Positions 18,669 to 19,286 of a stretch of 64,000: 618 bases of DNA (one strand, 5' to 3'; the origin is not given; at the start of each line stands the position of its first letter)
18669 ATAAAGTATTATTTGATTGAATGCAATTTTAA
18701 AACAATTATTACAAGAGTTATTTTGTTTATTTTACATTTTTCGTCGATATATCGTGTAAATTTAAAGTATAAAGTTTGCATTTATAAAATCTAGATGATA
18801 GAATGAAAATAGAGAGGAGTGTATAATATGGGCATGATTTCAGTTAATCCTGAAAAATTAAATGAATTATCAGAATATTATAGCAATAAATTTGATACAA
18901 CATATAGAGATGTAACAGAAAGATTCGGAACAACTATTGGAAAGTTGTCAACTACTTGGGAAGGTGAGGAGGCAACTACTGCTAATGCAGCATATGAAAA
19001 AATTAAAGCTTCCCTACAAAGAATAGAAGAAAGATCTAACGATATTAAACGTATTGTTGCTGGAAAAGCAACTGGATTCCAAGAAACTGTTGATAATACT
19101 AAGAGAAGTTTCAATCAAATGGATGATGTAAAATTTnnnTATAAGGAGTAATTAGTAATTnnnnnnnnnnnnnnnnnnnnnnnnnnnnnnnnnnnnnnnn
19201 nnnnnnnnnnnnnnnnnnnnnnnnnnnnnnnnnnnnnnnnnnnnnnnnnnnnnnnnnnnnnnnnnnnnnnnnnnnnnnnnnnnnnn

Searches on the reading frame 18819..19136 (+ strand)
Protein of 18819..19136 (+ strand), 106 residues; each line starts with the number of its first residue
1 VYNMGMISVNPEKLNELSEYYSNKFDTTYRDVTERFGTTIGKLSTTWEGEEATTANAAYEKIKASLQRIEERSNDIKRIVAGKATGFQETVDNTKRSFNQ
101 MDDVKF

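Call 53: search_protein_families(library=pfam, proteins=[window:18819-19136:+], max_evalue=0.1)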
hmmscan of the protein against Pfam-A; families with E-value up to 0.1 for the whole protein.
window:18819-19136:+ (106 aa): 4 families
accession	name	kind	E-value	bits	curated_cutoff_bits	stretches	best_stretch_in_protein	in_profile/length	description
PF06013.18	WXG100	-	1.7e-07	31.9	27.3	1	7-90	2-84/86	Proteins of 100 residues with WXG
PF16888.10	YwqH-like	-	0.063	14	33.7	0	44-95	57-108/123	YwqH-like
PF00823.25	PPE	-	0.064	13.7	26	1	27-91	35-100/165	PPE family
PF10824.14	T7SS_ESX_EspC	-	0.071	14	23.5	0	6-90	4-90/100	Excreted virulence factor EspC, type VII ESX diderm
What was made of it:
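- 18819..19139 (+): Bona fide WXG100 gene (context: shows that the genome encodes ESAT-6-type proteins). PF06013, 31.9 bits against cutoff 27.3 (call 53).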

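Call 64: find_homologous_proteins(query=A8, max_evalue=0.001)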
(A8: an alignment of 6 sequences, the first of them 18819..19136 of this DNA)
Query A8 (6 sequences) (106 aa, profile of the alignment): 318 proteins with E <= 0.001 among 944 candidates; the best 120 are listed.
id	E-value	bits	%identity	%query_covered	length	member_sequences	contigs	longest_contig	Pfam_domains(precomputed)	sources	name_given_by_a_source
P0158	9.8e-31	124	21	81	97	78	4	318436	PF06013.19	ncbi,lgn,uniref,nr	ncbi:TPA: WXG100 family type VII secretion effector EsxA [Staphylococcus aureus]|uniref:WXG100 famil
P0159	1.6e-30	123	21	81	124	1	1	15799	PF06013.19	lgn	-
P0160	1.6e-30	123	21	81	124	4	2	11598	PF06013.19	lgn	-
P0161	5.0e-30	121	20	81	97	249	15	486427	PF06013.19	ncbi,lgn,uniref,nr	ncbi:TPA: WXG100 family type VII secretion effector EsxA [Staphylococcus aureus]|uniref:WXG100 famil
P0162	7.9e-30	121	100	97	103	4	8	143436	PF06013.19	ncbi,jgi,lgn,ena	jgi:uncharacterized protein YukE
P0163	1.0e-29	120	19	81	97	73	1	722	PF06013.19,PF25547.2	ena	-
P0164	3.4e-29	119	21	81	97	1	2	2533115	PF06013.19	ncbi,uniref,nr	ncbi:WXG100 family type VII secretion target [Staphylococcus lutrae]|uniref:ESAT-6-like protein n=1 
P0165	9.7e-29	117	21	81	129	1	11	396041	PF06013.19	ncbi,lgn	-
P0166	7.0e-28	114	18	90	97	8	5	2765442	PF06013.19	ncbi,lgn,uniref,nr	ncbi:type VII secretion protein EsxA [Staphylococcus simulans]|uniref:WXG100 family type VII secreti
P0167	2.1e-27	113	20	81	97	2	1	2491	PF06013.19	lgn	-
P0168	4.2e-27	112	19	81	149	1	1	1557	PF06013.19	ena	-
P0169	5.5e-27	111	-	-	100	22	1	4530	PF06013.19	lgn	-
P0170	6.4e-27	111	-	-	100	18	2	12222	PF06013.19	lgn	-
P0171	1.3e-26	110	17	72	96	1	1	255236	PF06013.19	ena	-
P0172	1.4e-26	110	21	81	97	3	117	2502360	PF06013.19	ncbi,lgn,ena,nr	ncbi:WXG100 family type VII secretion target [Staphylococcus pettenkoferi]|nr:WXG100 family type VII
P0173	2.2e-26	110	-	-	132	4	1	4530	PF06013.19,PF10824.15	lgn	-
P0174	3.5e-26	109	-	-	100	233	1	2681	PF06013.19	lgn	-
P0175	4.9e-26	108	-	-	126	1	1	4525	PF06013.19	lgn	-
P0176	1.1e-25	107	88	97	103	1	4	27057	PF06013.19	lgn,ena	-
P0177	1.2e-25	107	-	-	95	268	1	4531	PF06013.19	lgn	-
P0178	1.6e-25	107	-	-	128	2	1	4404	PF06013.19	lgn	-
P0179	2.7e-25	106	18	46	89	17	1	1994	PF06013.19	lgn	-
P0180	3.9e-25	106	-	-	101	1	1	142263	PF06013.19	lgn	-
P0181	6.9e-25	105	24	41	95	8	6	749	PF06013.19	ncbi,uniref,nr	ncbi:6 kDa early secretory antigenic target [Mycobacterium marinum]|uniref:WXG100 family type VII se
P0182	7.8e-25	105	23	55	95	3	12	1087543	PF06013.19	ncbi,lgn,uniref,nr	ncbi:WXG100 family type VII secretion target [Mycobacterium asiaticum]|uniref:ESAT-6-like protein n=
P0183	9.5e-25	104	87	97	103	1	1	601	PF06013.19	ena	-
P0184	1.5e-24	104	-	-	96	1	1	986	PF06013.19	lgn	-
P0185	1.8e-24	103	-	-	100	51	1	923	PF06013.19,PF10824.15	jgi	jgi:WXG100 family type VII secretion target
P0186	6.0e-24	102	-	-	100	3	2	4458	PF06013.19,PF10824.15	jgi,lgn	jgi:WXG100 family type VII secretion target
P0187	1.4e-23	101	19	85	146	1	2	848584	PF06013.19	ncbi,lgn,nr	ncbi:virulence factor esxA [Staphylococcus aureus F82568]|nr:virulence factor esxA [Staphylococcus a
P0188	1.8e-23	100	-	-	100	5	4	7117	PF06013.19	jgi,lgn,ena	-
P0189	2.2e-23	100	22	55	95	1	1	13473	PF06013.19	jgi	jgi:early secretory antigenic target protein ESAT-6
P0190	2.9e-23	100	-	-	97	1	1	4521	PF06013.19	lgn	-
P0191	3.8e-23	99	-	-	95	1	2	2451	PF06013.19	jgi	jgi:early secretory antigenic target protein ESAT-6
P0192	6.1e-23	98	-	-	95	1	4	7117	PF06013.19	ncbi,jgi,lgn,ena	-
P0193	8.4e-23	98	27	35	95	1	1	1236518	PF06013.19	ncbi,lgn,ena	-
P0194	9.2e-23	98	-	-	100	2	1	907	PF06013.19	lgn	-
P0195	1.0e-22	98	-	-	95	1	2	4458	PF06013.19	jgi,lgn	jgi:6 kDa early secretory antigenic target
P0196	1.4e-22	97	-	-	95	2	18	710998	PF06013.19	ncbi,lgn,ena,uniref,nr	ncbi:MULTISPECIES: WXG100 family type VII secretion target [Mycobacterium]|uniref:ESAT-6-like protei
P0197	1.5e-22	97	-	-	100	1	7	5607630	PF06013.19,PF10824.15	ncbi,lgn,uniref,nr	ncbi:Secreted antigenic protein MTSA-10 [Mycobacterium basiliense]|uniref:ESAT-6-like protein n=1 Ta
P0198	3.0e-22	96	-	-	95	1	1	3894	PF06013.19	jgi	jgi:early secretory antigenic target protein ESAT-6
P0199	4.4e-22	96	-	-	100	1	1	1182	PF06013.19,PF10824.15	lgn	-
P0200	4.6e-22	96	-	-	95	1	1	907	PF06013.19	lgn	-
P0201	6.3e-22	95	-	-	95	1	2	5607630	PF06013.19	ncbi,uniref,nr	ncbi:hypothetical protein MB901379_04873 [Mycobacterium basiliense]|uniref:ESAT-6-like protein n=1 T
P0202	7.5e-22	95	-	-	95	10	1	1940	PF06013.19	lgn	-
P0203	7.7e-22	95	-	-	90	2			PF06013.19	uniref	uniref:WXG100 family type VII secretion target n=1 Tax=Mycobacterium marinum TaxID=1781 RepID=UPI003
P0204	8.0e-22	95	-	-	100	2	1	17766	PF06013.19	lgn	-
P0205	1.1e-21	94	-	-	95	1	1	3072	PF06013.19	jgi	jgi:6 kDa early secretory antigenic target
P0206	2.9e-21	93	72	91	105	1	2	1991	PF06013.19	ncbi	-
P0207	1.0e-20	91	-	-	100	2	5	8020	PF06013.19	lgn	-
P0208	1.0e-20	91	-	-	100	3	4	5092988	PF06013.19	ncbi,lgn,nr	ncbi:WXG100 family type VII secretion target [Mycobacterium lacus]|nr:WXG100 family type VII secreti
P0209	1.9e-20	91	-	-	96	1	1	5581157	PF06013.19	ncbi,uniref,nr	ncbi:WXG100 family type VII secretion target [Mycobacterium spongiae]|uniref:ESAT-6-like protein n=1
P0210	2.7e-20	90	-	-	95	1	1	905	PF06013.19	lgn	-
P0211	2.9e-20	90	27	48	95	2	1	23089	PF06013.19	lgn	-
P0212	3.4e-20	90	26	51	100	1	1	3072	PF06013.19,PF00823.26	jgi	jgi:WXG100 family type VII secretion target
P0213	4.7e-20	89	-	-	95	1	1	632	PF06013.19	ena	-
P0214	6.4e-20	89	-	-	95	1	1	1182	PF06013.19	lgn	-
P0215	6.8e-20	89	-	-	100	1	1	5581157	PF06013.19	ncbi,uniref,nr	ncbi:WXG100 family type VII secretion target [Mycobacterium spongiae]|uniref:ESAT-6-like protein n=1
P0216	8.2e-20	88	-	-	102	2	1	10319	PF06013.19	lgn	-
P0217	9.1e-20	88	-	-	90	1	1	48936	PF06013.19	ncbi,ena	-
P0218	9.6e-20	88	26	41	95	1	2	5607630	PF06013.19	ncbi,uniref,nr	ncbi:hypothetical protein MB901379_00129 [Mycobacterium basiliense]|uniref:ESAT-6-like protein n=1 T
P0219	1.3e-19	88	-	-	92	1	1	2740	PF06013.19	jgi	jgi:early secretory antigenic target protein ESAT-6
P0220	1.9e-19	87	-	-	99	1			PF06013.19,PF10824.15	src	-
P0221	5.8e-19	86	26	37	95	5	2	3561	PF06013.19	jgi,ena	-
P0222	6.8e-19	86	30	38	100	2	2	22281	PF06013.19,PF10824.15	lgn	-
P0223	1.5e-18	84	-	-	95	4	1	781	PF06013.19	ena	-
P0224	1.9e-18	84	-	-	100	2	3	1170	PF06013.19,PF10824.15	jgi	jgi:WXG100 family type VII secretion target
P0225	3.0e-18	83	-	-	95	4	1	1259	PF06013.19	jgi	-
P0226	5.9e-18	83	-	-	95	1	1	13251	PF06013.19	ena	-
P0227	6.5e-18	82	-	-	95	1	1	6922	PF06013.19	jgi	jgi:6 kDa early secretory antigenic target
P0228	6.7e-18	82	24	47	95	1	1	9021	PF06013.19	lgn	-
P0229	1.0e-17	82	-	-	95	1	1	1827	PF06013.19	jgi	jgi:6 kDa early secretory antigenic target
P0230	1.1e-17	82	-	-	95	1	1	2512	PF06013.19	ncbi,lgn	-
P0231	1.2e-17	82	-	-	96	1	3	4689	PF06013.19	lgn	-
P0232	1.2e-17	81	16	35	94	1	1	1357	PF06013.19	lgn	-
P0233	1.2e-17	81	20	60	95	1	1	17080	PF06013.19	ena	-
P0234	1.3e-17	81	-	-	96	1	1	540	PF06013.19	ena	-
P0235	1.4e-17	81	-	-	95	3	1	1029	PF06013.19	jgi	jgi:6 kDa early secretory antigenic target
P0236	1.5e-17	81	-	-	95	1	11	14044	PF06013.19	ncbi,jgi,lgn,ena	ncbi:MAG: WXG100 family type VII secretion target [Mycobacteriaceae bacterium]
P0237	1.8e-17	81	-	-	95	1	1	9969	PF06013.19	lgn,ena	-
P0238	2.3e-17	81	-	-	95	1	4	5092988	PF06013.19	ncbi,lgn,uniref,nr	ncbi:WXG100 family type VII secretion target [Mycobacterium lacus]|uniref:ESAT-6-like protein n=1 Ta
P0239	2.5e-17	80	22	41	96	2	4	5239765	PF06013.19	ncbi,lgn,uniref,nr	ncbi:WXG100 family type VII secretion target [Mycobacterium shigaense]|uniref:ESAT-6-like protein n=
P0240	2.5e-17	80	-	-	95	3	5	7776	PF06013.19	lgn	-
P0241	2.9e-17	80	-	-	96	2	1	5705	PF06013.19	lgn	-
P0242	3.0e-17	80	-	-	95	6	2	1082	PF06013.19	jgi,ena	-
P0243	3.1e-17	80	-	-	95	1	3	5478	PF06013.19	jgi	jgi:6 kDa early secretory antigenic target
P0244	3.2e-17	80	-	-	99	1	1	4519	PF06013.19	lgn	-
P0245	3.8e-17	80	-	-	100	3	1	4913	PF06013.19,PF25547.2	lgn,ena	-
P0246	4.1e-17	80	-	-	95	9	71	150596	PF06013.19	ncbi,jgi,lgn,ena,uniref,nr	ncbi:WXG100 family type VII secretion target [Mycobacterium sp.]|jgi:early secretory antigenic targe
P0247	4.1e-17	80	-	-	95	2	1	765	PF06013.19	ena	-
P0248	5.3e-17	79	-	-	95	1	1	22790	PF06013.19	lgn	-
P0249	6.0e-17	79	-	-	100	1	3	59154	PF06013.19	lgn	-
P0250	6.6e-17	79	-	-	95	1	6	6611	PF06013.19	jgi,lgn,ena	-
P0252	7.5e-17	79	-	-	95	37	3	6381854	PF06013.19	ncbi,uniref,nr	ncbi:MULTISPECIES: WXG100 family type VII secretion target [unclassified Mycobacterium]|uniref:WXG10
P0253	8.0e-17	79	-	-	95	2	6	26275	PF06013.19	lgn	-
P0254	9.4e-17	79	-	-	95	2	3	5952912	PF06013.19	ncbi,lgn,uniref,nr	ncbi:WXG100 family type VII secretion target [Mycobacterium parmense]|uniref:ESAT-6-like protein n=1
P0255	1.0e-16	79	61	97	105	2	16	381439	-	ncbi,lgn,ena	-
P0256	1.1e-16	78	-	-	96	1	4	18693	PF06013.19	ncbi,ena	-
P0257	1.1e-16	78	-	-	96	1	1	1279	PF06013.19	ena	-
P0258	1.1e-16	78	-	-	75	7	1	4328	PF06013.19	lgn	-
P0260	1.4e-16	78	-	-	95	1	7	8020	PF06013.19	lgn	-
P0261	1.6e-16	78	-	-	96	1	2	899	PF06013.19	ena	-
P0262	1.7e-16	78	-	-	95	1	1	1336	PF06013.19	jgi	jgi:6 kDa early secretory antigenic target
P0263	1.9e-16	78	23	44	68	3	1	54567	PF06013.19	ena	-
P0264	1.9e-16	78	-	-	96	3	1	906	PF06013.19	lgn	-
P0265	1.9e-16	78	23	43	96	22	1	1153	PF06013.19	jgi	jgi:6 kDa early secretory antigenic target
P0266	2.2e-16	77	-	-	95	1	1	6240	PF06013.19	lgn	-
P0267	2.3e-16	77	-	-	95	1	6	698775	PF06013.19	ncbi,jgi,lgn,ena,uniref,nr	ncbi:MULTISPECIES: WXG100 family type VII secretion target [Mycobacterium]|uniref:ESAT-6-like protei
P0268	2.4e-16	77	-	-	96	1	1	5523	PF06013.19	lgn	-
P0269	2.4e-16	77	27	42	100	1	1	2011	PF06013.19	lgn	-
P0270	2.5e-16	77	28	24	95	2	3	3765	PF06013.19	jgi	jgi:early secretory antigenic target protein ESAT-6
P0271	2.5e-16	77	-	-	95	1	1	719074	PF06013.19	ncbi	ncbi:WXG100 family type VII secretion target [Mycolicibacterium sp. XJ870]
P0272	2.6e-16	77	-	-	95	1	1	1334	PF06013.19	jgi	jgi:early secretory antigenic target protein ESAT-6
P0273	2.7e-16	77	-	-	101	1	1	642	PF06013.19,PF10824.15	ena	-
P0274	2.8e-16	77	-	-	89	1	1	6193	PF06013.19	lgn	-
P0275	3.0e-16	77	-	-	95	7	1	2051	PF06013.19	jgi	jgi:early secretory antigenic target protein ESAT-6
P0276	3.3e-16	77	-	-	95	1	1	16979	PF06013.19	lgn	-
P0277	3.9e-16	77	-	-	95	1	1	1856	PF06013.19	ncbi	-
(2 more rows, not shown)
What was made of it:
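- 18819..19139 (+): Same protein in the database carries PF06013 and the JGI name 'YukE' (P0162, call 64).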

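Call 81: find_encoding_contigs(protein=P0255, flank=10000, max_places=2)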
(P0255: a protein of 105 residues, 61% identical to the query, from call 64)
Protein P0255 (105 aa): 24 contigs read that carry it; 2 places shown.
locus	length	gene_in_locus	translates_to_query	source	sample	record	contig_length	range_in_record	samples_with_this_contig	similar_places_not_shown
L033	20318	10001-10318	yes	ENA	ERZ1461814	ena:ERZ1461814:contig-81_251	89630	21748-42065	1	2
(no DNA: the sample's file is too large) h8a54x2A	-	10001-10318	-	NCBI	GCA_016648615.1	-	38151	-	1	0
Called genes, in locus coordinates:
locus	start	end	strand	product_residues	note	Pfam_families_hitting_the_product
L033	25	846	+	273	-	PF01790:LGT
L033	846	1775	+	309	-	PF10298:WhiA_N, PF14528:LAGLIDADG_3 (faint), PF14527:LAGLIDADG_WhiA, PF02650:HTH_WhiA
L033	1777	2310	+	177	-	PF13302:Acetyltransf_3, PF13420:Acetyltransf_4, PF13523:Acetyltransf_8, PF00583:Acetyltransf_1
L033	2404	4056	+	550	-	PF00485:PRK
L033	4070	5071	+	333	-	PF00044:Gp_dh_N, PF02800:Gp_dh_C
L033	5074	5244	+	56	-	-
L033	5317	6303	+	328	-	PF01757:Acyl_transf_3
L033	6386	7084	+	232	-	PF02463:SMC_N (weak), PF00005:ABC_tran, PF13304:AAA_21 (faint)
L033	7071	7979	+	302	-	PF18075:FtsX_ECD, PF02687:FtsX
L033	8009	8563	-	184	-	-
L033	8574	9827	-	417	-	-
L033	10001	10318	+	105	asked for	-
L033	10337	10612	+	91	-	-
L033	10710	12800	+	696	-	PF05621:TniB (weak), PF23569:NBD_SMAX1, PF00004:AAA, PF17871:AAA_lid_9, PF00004:AAA, PF07724:AAA_2, PF07728:AAA_5, PF10431:ClpB_D2-small, +9 more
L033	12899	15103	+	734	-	-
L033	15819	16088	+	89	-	PF06013:WXG100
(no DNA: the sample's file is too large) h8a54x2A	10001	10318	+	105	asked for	-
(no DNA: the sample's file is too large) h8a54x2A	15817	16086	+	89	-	PF06013:WXG100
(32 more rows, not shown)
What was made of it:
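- Genome context: the same genome has two WXG100-type loci (call 53), conserved in a relative (call 81).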
